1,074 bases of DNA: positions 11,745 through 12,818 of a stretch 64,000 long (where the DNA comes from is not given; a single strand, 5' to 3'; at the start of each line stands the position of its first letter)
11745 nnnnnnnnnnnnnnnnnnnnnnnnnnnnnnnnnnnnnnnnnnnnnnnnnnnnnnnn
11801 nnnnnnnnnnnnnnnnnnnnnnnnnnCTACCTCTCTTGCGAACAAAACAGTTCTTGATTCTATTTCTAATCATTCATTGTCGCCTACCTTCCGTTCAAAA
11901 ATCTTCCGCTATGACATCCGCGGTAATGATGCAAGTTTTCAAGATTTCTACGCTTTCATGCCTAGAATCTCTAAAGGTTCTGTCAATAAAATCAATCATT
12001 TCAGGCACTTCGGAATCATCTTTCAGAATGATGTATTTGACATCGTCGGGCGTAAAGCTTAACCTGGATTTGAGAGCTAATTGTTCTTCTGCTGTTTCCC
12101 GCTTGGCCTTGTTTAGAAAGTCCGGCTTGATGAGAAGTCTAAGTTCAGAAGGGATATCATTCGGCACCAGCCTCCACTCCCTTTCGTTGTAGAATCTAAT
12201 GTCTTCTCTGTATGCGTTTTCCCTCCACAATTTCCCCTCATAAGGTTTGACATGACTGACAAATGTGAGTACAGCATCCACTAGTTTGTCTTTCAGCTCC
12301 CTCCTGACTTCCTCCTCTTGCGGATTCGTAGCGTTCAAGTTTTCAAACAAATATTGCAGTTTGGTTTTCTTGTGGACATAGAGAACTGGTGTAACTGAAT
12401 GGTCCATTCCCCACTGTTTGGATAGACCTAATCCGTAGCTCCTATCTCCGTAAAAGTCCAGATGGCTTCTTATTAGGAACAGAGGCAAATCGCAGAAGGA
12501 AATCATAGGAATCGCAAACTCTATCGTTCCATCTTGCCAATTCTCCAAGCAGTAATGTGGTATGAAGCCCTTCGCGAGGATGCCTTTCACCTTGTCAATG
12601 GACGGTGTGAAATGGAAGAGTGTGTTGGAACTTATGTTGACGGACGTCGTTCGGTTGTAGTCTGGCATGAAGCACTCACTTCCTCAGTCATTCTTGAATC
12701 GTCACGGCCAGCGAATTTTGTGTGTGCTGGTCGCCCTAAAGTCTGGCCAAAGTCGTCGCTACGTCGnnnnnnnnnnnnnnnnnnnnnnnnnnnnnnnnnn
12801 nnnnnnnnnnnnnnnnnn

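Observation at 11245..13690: A candidate novel abortive-infection module: 307-aa unknown, AbiGi-like, HEPN-like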

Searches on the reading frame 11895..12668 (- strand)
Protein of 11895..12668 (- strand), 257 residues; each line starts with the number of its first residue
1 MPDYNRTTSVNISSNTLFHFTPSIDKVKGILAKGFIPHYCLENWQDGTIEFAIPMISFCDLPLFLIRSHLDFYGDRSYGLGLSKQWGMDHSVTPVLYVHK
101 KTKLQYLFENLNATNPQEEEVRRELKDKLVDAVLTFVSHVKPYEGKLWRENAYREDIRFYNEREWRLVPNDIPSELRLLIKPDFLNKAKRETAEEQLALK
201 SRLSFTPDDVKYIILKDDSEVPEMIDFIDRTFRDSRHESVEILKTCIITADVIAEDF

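Call 3: search_protein_families(library=pfam, proteins=[window:11895-12668:-], max_evalue=1)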
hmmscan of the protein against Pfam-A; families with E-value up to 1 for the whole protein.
window:11895-12668:- (257 aa): 2 families
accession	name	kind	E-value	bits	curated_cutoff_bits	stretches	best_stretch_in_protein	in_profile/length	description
PF10899.13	AbiGi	-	6.6e-30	104.9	22.4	1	49-215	24-184/185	Putative abortive phage resistance protein AbiGi, antitoxin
PF04361.18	DUF494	-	0.001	19.4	22.6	1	104-215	5-124/153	Protein of unknown function (DUF494)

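Call 4: search_protein_families(library=padloc, proteins=[window:11895-12668:-], max_evalue=1)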
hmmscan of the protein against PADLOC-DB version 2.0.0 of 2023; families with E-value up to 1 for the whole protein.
window:11895-12668:- (257 aa): 1 family
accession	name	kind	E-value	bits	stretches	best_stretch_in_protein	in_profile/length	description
PDLC02331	AbiGi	-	2.5e-46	156.2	1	5-257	8-260/260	AbiGi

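Call 6: search_protein_families(library=ncbifam, proteins=[window:11895-12668:-], max_evalue=1)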
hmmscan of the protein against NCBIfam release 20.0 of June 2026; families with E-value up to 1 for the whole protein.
window:11895-12668:- (257 aa): 1 family
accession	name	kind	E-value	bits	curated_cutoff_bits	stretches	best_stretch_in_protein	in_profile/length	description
NF042957.1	phage_res_AbiGI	equivalog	8.1e-14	51.6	300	1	48-257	24-249/249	abortive phage resistance protein AbiGI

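Call 7: search_protein_families(library=phrogs, proteins=[window:11895-12668:-], max_evalue=1)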
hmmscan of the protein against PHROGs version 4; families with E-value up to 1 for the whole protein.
window:11895-12668:- (257 aa): 2 families
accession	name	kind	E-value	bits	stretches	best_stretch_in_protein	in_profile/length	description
phrog_13416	-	unknown function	1.9e-45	156.3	1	13-257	4-260/260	-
phrog_31330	-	unknown function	0.18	13.3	1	210-239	9-38/75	-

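Call 38: find_related_loci(query=window:11895-12668:-, collection=metagenome_contigs, flank=4000)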
Query window:11895-12668:- (257 aa) in metagenome_contigs; peptide patterns used: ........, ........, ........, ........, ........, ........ (x = any residue, [..] = any of these).
83 stretches matched a pattern, but none encodes a relative of the query by tblastn (E <= 1e-3).

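Call 39: search_dna_similar(query=window:11895-12668:-, collection=plasmids, mode=protein, max_evalue=0.00001, max_rows=30)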
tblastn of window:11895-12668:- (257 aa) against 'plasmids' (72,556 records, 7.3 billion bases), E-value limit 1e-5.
Records with a match: 90; places in all: 90; records where one place covers at least 80% of the query: 88.
Best place of each record, by identity: <60% 90.
By first word of the organism name: Escherichia 45; Enterococcus 17; Klebsiella 9; Bacillus 8; Lactococcus 5; Salmonella 3; Shewanella 1; Niallia 1; Streptococcus 1.
By predicted mobility (MOB-suite, as given by PLSDB): non-mobilizable 49; conjugative 34; mobilizable 7.
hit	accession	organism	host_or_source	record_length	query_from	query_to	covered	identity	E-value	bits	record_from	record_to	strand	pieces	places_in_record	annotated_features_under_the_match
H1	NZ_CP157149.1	Escherichia coli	culture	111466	2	257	100%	32.3%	6e-21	99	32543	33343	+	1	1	abortive infection system antitoxin AbiGi family protein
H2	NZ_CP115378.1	Escherichia coli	dog,pure culture,Endometrium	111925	2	257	100%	32.3%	6e-21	99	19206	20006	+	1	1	abortive infection system antitoxin AbiGi family protein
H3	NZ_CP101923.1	Escherichia coli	whole organism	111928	2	257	100%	32.3%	6e-21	99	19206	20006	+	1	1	abortive infection system antitoxin AbiGi family protein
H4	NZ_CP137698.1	Escherichia coli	whole organism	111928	2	257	100%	32.3%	6e-21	99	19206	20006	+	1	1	abortive infection system antitoxin AbiGi family protein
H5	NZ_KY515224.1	Escherichia coli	-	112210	2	257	100%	32.3%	6e-21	99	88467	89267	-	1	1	abortive infection system antitoxin AbiGi family protein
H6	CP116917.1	Escherichia coli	Homo sapiens,stool sample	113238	2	257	100%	32.3%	6e-21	99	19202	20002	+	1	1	abortive infection system antitoxin AbiGi family protein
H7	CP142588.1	Escherichia coli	swine,pure culture,lung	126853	2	257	100%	32.3%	6e-21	99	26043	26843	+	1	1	abortive infection system antitoxin AbiGi family protein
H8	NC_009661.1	Shewanella baltica OS185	-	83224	3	257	99%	31.8%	1e-31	129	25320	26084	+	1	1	abortive infection system antitoxin AbiGi family protein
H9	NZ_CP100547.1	Escherichia coli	Gallus gallus domesticus,whole ...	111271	2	257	100%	31.7%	3e-21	100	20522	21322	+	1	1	abortive infection system antitoxin AbiGi family protein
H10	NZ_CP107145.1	Escherichia coli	Urine,human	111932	2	257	100%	31.7%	3e-21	100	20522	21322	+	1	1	abortive infection system antitoxin AbiGi family protein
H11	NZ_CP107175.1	Escherichia coli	Urine,human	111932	2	257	100%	31.7%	3e-21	100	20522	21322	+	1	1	abortive infection system antitoxin AbiGi family protein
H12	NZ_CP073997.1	Escherichia coli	Pig,pure culture,Rectal Swab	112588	2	257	100%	31.7%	3e-21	100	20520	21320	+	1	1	abortive infection system antitoxin AbiGi family protein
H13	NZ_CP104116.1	Escherichia coli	Bos taurus,rectoanal junction ...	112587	2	257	100%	31.7%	3e-21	100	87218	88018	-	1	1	abortive infection system antitoxin AbiGi family protein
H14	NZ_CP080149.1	Escherichia coli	chicken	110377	2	257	100%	31.7%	3e-21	99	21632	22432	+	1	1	abortive infection system antitoxin AbiGi family protein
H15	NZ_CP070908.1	Escherichia coli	Homo sapiens,Bacterial pure ...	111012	2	257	100%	31.7%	3e-21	99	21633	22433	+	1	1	abortive infection system antitoxin AbiGi family protein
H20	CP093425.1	Bacillus pacificus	cell culture,sufu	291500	13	257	95%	30.6%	2e-21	100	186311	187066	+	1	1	abortive infection system antitoxin AbiGi family protein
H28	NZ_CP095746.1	Niallia sp. Man26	Penaeus monodon,whole ...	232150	13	248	92%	31.3%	7e-24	107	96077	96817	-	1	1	abortive infection system antitoxin AbiGi family protein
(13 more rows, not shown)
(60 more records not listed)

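Call 40: search_dna_similar(query=window:11895-12668:-, collection=phages, mode=protein, max_evalue=0.00001, max_rows=30)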
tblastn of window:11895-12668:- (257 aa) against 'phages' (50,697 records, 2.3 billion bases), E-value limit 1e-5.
No match.

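Call 41: get_annotated_region(hit=H8, flank=4000)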
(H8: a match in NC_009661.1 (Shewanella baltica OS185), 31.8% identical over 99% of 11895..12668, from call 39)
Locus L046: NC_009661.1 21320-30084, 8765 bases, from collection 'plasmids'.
description: Shewanella baltica OS185 plasmid pS18501, complete sequence
organism: Shewanella baltica OS185 (NCBI taxid 402882)
taxonomy: Bacteria; Pseudomonadota; Gammaproteobacteria; Alteromonadales; Shewanellaceae; Shewanella; Shewanella baltica; Shewanella baltica OS185
host: -; source: -; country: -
typing (MOB-suite, as given by PLSDB): conjugative; replicon rep_cluster_559; relaxase MOBF; mating-pair formation MPF_F
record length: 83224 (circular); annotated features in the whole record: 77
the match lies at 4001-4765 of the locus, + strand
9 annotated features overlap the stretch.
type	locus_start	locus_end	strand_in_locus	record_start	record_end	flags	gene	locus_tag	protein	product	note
CDS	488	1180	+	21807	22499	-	-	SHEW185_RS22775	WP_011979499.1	IS6-like element ISSba18 family transposase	GO:0006313 - DNA transposition [Evidence IEA]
CDS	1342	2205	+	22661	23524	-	-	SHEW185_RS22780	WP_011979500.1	delta-class carbonic anhydrase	-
CDS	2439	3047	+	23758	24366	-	-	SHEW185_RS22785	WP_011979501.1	recombinase family protein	-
CDS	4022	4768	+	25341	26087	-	-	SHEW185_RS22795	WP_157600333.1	abortive infection system antitoxin AbiGi family protein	-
CDS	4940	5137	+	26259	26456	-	-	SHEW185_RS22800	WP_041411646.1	hypothetical protein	-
CDS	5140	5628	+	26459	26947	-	-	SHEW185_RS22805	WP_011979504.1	hypothetical protein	-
CDS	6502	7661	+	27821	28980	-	-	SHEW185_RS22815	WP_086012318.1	IS3-like element ISSba3 family transposase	GO:0006313 - DNA transposition [Evidence IEA]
CDS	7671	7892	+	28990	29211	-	-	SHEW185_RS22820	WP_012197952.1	hypothetical protein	-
CDS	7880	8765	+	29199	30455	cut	-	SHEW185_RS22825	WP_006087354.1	Y-family DNA polymerase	-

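Call 42: get_annotated_region(hit=H1, flank=4000)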
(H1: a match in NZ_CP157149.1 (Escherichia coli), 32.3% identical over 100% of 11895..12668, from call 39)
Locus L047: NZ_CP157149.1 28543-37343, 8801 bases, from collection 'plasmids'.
description: Escherichia coli strain UTAK-6 plasmid pUTAK-6-1, complete sequence
organism: Escherichia coli (NCBI taxid 562)
taxonomy: Bacteria; Pseudomonadota; Gammaproteobacteria; Enterobacterales; Enterobacteriaceae; Escherichia; Escherichia coli
host: -; source: culture; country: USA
typing (MOB-suite, as given by PLSDB): non-mobilizable; replicon rep_cluster_488
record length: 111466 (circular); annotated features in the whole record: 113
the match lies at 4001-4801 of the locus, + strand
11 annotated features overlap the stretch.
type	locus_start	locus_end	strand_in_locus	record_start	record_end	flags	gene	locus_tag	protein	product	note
CDS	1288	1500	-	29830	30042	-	-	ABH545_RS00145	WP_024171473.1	hypothetical protein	-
CDS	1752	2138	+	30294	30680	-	-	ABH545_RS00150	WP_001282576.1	transcriptional regulator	-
CDS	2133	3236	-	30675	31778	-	-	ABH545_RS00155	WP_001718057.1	site-specific integrase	GO:0015074 - DNA integration [Evidence IEA]; GO:0006310 - DNA recombination [Evidence IEA]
CDS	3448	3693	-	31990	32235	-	-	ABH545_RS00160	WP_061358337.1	GrxA family glutaredoxin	-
CDS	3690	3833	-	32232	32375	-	-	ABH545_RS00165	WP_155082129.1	hypothetical protein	-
CDS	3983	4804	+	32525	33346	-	-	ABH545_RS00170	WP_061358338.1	abortive infection system antitoxin AbiGi family protein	-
CDS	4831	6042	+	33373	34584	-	-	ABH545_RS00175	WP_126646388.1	hypothetical protein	-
CDS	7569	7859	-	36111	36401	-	-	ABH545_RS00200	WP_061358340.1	hypothetical protein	-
CDS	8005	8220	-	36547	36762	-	-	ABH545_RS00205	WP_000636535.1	hypothetical protein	-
CDS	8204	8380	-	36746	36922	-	-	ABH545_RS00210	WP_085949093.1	hypothetical protein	-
CDS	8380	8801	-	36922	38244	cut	-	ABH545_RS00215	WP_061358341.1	DNA ligase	-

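Call 43: get_annotated_region(hit=H20, flank=4000)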
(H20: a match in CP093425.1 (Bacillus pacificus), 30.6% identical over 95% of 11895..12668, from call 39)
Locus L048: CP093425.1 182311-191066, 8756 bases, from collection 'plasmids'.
description: Bacillus pacificus strain MP6 plasmid p1, complete sequence
organism: Bacillus pacificus (NCBI taxid 2026187)
taxonomy: Bacteria; Bacillota; Bacilli; Bacillales; Bacillaceae; Bacillus; Bacillus pacificus
host: -; source: cell culture,sufu; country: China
typing (MOB-suite, as given by PLSDB): non-mobilizable; replicon rep_cluster_125,rep_cluster_1698; mating-pair formation MPF_T
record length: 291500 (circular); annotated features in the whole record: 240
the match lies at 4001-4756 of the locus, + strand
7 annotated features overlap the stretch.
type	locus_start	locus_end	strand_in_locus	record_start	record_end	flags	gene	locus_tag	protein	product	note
CDS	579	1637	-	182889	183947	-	-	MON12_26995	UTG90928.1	hypothetical protein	-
CDS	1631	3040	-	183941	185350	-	-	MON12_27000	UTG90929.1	DUF3696 domain-containing protein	-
CDS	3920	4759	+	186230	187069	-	-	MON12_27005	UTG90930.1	abortive infection system antitoxin AbiGi family protein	-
CDS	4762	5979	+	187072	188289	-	-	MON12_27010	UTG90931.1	abortive infection system toxin AbiGii family protein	-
CDS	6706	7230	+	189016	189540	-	-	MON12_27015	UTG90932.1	C40 family peptidase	-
CDS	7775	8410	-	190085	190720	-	-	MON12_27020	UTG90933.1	hypothetical protein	-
CDS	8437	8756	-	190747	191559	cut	-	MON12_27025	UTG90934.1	C39 family peptidase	-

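Call 44: get_annotated_region(hit=H28, flank=4000)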
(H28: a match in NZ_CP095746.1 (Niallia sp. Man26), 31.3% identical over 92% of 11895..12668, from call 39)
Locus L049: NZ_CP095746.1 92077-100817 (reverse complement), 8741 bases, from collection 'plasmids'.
description: Niallia sp. Man26 plasmid unnamed2, complete sequence
organism: Niallia sp. Man26 (NCBI taxid 2912824)
taxonomy: Bacteria; Bacillota; Bacilli; Bacillales; Bacillaceae; Niallia; Niallia sp. Man26
host: -; source: Penaeus monodon,whole organism,intestine of black tiger shrimp; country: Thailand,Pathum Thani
typing (MOB-suite, as given by PLSDB): non-mobilizable
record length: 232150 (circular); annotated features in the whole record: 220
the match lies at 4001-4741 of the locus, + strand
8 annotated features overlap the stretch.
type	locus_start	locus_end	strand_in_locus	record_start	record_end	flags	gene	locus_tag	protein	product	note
CDS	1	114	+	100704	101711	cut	-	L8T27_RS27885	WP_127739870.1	IS1595 family transposase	-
CDS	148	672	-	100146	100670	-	-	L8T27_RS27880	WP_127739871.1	DinB family protein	-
CDS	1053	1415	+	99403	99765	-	-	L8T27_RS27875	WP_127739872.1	helix-turn-helix transcriptional regulator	-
CDS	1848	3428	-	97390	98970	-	-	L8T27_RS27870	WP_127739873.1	SH3 domain-containing protein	-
CDS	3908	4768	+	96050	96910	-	-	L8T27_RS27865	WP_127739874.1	abortive infection system antitoxin AbiGi family protein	-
CDS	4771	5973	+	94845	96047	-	-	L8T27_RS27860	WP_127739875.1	abortive infection system toxin AbiGii family protein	-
CDS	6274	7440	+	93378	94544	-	-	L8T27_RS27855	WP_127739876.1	tyrosine-type recombinase/integrase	GO:0015074 - DNA integration [Evidence IEA]; GO:0006310 - DNA recombination [Evidence IEA]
CDS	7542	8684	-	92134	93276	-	-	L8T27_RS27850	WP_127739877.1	DUF3800 domain-containing protein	-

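Call 46: search_protein_families(library=pfam, proteins=[L046:5140-5628:+, L046:4940-5137:+, L047:4831-6042:+], max_evalue=0.01)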
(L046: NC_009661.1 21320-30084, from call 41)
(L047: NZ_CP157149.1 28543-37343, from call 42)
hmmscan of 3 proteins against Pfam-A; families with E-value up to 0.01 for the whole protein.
L046:5140-5628:+ (162 aa): 0 families

L046:4940-5137:+ (65 aa): 0 families

L047:4831-6042:+ (403 aa): 1 family
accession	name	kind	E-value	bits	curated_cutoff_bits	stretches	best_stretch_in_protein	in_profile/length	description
PF13588.12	HSDR_N_2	-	0.0079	16.7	25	0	64-129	24-89/110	Type I restriction enzyme R protein N terminus (HSDR_N)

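Call 51: search_protein_families(library=pfam, proteins=[L048:4762-5979:+, L049:4771-5973:+, L047:4831-6042:+], max_evalue=1)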
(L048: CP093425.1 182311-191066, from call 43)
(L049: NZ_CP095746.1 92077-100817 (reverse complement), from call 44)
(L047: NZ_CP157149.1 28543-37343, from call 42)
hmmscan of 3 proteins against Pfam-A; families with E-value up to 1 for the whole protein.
L048:4762-5979:+ (405 aa): 1 family
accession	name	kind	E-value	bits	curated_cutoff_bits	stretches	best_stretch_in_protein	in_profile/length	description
PF16873.10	AbiGii_2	-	9.2e-75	252.3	25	1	1-387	1-380/397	Putative abortive phage resistance protein AbiGii toxin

L049:4771-5973:+ (400 aa): 4 families
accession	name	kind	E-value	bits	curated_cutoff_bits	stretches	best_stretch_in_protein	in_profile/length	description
PF16873.10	AbiGii_2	-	3.8e-73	247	25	1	1-396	1-397/397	Putative abortive phage resistance protein AbiGii toxin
PF14873.11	BNR_assoc_N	-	0.029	14.5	25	1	166-227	15-75/153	N-terminal domain of BNR-repeat neuraminidase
PF00651.37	BTB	-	0.036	14.7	20.5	1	70-114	57-100/110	BTB/POZ domain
PF18351.6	Ago_N_1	-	0.073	13.9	25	1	192-229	50-87/95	Fungal Argonaute N-terminal domain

L047:4831-6042:+ (403 aa): 2 families
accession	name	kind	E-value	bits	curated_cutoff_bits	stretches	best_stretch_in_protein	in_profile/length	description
PF13588.12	HSDR_N_2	-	0.0079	16.7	25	1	64-129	24-89/110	Type I restriction enzyme R protein N terminus (HSDR_N)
PF04313.20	HSDR_N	-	0.12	12.7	25.1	1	43-131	70-187/198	Type I restriction enzyme R protein N terminus (HSDR_N)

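Call 59: find_encoding_contigs(protein=window:11895-12668:-, flank=10000, max_places=3)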
Protein window:11895-12668:- (257 aa): 2 contigs read that carry it; 2 places shown.
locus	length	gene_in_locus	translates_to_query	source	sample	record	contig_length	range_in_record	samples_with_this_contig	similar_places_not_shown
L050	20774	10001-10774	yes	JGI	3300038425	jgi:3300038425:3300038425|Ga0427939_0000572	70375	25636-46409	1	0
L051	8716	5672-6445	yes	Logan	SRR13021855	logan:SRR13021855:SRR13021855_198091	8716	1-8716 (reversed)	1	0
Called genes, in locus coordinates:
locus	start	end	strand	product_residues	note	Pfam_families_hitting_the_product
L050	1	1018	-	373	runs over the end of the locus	PF13428:TPR_14 (faint), PF13432:TPR_16 (faint), PF14559:TPR_19 (faint)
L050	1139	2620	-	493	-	PF28494:GlyRS_ins_1 (weak), PF00587:tRNA-synt_2b, PF03129:HGTP_anticodon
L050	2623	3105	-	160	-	-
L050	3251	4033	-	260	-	PF00378:ECH_1, PF16113:ECH_2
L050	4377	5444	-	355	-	PF00483:NTP_transferase, PF12804:NTP_transf_3 (weak), PF25084:LbH_EIF2B (weak), PF00132:Hexapep (faint), PF25087:GMPPB_C (weak)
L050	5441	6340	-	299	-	PF03807:F420_oxidored (weak), PF10727:Rossmann-like, PF10728:DUF2520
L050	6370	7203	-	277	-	PF01875:Memo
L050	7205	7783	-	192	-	PF01871:AMMECR1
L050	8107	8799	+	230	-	-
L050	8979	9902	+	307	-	-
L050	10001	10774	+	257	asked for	PF10899:AbiGi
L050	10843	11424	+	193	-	-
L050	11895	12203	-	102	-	-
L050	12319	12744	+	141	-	-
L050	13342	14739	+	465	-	PF02878:PGM_PMM_I, PF02879:PGM_PMM_II, PF02880:PGM_PMM_III, PF00408:PGM_PMM_IV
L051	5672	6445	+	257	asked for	PF10899:AbiGi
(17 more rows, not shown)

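Call 68: find_related_loci(query=A8, collection=metagenome_contigs, flank=3500)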
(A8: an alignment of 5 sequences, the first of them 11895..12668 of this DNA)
Query A8 (257 aa) in metagenome_contigs; peptide patterns used: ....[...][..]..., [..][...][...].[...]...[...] (x = any residue, [..] = any of these).
600 stretches matched a pattern (row limit reached: there are more); 538 encode a relative of the query (tblastn E <= 1e-3); the best 80 are kept; 80 distinct loci.
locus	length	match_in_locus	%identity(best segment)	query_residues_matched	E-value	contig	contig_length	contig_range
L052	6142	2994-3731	43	10-257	1e-60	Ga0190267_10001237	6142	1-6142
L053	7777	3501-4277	40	3-257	3e-58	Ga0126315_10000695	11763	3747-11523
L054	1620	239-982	43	10-257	8e-60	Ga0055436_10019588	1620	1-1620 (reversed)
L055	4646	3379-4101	42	7-256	6e-56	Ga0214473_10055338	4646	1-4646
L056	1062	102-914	39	7-257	2e-57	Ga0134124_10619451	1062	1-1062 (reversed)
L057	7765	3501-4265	39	5-257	2e-53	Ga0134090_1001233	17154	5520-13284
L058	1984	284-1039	39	12-257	4e-54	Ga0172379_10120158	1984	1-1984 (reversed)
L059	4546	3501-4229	38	9-257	7e-53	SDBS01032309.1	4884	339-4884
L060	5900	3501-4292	42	6-257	2e-52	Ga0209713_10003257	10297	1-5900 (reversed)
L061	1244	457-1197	38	9-256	1e-54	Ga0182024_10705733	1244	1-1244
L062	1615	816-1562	38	12-257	9e-54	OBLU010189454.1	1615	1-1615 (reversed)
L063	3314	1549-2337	38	1-257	6e-52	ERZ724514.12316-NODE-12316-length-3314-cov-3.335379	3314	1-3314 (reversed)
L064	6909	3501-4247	37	7-256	5e-52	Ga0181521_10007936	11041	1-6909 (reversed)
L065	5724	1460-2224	38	11-257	4e-52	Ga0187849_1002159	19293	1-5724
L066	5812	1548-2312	38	11-257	4e-52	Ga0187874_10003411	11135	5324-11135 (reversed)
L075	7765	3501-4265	37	6-257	3e-49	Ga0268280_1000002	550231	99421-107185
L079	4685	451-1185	36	12-257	5e-48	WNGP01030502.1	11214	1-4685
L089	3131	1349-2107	38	11-257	1e-46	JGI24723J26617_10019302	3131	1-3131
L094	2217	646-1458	33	6-257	3e-46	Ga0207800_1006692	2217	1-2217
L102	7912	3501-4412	30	5-257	1e-44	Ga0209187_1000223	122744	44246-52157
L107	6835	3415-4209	38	1-257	1e-43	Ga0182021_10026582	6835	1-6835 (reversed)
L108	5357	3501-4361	36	1-257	8e-44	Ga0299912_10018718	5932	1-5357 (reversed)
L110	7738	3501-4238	36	9-257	1e-43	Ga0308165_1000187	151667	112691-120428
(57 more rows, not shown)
